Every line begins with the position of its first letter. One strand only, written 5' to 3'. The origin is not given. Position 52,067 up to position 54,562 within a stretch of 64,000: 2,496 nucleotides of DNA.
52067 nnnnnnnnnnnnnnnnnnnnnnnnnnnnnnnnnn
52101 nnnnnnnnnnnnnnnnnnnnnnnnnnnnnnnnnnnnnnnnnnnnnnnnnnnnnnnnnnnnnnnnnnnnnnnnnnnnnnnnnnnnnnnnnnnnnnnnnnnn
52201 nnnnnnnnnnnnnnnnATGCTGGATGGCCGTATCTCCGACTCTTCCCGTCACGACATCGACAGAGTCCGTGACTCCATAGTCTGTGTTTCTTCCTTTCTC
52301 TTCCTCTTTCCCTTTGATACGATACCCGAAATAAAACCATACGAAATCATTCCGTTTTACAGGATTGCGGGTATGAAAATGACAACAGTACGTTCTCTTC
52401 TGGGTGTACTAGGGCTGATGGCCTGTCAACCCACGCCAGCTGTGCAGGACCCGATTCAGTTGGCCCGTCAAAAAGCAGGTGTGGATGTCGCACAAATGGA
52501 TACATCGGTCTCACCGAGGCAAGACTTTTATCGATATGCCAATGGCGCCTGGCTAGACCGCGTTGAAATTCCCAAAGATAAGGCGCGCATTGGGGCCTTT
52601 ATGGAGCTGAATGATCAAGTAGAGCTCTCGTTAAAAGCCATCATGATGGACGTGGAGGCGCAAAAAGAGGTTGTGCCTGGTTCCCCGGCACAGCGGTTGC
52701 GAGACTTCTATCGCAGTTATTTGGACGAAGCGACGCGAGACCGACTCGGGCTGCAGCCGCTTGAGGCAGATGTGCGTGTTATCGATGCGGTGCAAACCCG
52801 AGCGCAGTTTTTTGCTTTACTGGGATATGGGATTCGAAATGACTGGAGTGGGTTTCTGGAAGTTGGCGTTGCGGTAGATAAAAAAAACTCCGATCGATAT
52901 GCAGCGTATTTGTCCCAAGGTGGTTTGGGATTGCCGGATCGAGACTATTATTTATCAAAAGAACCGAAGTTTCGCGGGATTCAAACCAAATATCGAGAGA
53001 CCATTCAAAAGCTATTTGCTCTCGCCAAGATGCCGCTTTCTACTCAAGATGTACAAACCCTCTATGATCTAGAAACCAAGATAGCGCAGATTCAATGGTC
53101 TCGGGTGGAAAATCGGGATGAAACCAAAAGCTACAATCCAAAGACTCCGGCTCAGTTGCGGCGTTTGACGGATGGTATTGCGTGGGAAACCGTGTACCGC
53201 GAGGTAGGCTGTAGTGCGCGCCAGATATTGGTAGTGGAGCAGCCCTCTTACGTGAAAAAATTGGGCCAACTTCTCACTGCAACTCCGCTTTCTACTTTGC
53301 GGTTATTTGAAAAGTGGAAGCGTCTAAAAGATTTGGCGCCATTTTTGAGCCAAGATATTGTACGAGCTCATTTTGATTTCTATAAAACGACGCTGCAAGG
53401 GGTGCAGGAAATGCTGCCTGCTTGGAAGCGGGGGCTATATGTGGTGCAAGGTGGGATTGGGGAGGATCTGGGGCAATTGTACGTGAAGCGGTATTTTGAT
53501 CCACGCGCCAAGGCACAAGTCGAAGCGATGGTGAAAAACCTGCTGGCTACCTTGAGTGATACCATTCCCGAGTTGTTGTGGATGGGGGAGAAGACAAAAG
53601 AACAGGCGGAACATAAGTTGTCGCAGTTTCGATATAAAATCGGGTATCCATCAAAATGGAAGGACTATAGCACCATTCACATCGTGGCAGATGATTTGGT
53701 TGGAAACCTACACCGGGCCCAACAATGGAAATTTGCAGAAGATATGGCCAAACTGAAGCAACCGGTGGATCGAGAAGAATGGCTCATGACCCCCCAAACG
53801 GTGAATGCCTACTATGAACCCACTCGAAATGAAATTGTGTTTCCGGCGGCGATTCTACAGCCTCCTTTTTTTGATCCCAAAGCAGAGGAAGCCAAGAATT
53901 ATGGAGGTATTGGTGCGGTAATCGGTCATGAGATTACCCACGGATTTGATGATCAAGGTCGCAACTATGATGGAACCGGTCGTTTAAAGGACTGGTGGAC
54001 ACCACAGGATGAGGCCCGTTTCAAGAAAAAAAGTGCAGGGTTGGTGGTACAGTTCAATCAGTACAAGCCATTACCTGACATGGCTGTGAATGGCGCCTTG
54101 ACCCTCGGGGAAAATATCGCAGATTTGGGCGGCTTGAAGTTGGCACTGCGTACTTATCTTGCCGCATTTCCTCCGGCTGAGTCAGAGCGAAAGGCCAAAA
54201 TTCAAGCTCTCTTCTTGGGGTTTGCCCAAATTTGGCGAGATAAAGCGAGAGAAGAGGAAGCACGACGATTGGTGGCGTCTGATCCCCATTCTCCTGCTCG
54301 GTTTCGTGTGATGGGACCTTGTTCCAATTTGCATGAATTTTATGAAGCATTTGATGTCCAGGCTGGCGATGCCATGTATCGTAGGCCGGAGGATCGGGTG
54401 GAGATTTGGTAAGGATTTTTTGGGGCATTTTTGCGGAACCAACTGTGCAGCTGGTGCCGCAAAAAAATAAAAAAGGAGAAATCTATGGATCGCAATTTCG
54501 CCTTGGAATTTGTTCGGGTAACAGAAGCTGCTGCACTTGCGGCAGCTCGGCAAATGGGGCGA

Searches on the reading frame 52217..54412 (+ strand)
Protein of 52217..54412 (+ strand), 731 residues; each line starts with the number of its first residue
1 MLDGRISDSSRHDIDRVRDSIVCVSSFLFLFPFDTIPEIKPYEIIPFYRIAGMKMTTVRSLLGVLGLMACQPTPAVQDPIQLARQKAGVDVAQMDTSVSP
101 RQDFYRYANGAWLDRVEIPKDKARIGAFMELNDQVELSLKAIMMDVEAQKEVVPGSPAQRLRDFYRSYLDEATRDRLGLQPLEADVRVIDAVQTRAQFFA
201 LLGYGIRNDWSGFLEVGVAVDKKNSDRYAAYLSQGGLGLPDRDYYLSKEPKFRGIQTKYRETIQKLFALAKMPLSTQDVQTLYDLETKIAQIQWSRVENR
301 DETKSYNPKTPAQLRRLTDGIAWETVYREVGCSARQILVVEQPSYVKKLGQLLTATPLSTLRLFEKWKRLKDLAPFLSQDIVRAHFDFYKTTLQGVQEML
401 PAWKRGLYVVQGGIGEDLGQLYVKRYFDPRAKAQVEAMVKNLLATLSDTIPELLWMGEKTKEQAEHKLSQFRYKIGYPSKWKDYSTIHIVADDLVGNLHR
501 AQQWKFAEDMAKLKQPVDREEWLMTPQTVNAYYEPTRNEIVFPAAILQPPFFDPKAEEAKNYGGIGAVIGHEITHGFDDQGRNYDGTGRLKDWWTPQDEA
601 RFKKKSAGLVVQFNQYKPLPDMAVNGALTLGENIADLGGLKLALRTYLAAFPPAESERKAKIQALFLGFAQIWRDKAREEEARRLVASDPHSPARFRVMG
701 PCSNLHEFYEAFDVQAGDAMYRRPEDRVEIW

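Call 41: search_protein_families(library=pfam, proteins=[window:52217-54412:+], max_evalue=0.00001)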
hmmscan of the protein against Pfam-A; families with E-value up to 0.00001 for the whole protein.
window:52217-54412:+ (731 aa): 2 families
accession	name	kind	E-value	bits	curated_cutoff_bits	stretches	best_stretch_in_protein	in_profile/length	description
PF05649.18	Peptidase_M13_N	-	6e-109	365.4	32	1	100-478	1-381/381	Peptidase family M13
PF01431.27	Peptidase_M13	-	4.4e-68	229.4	24.5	1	530-728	1-205/205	Peptidase family M13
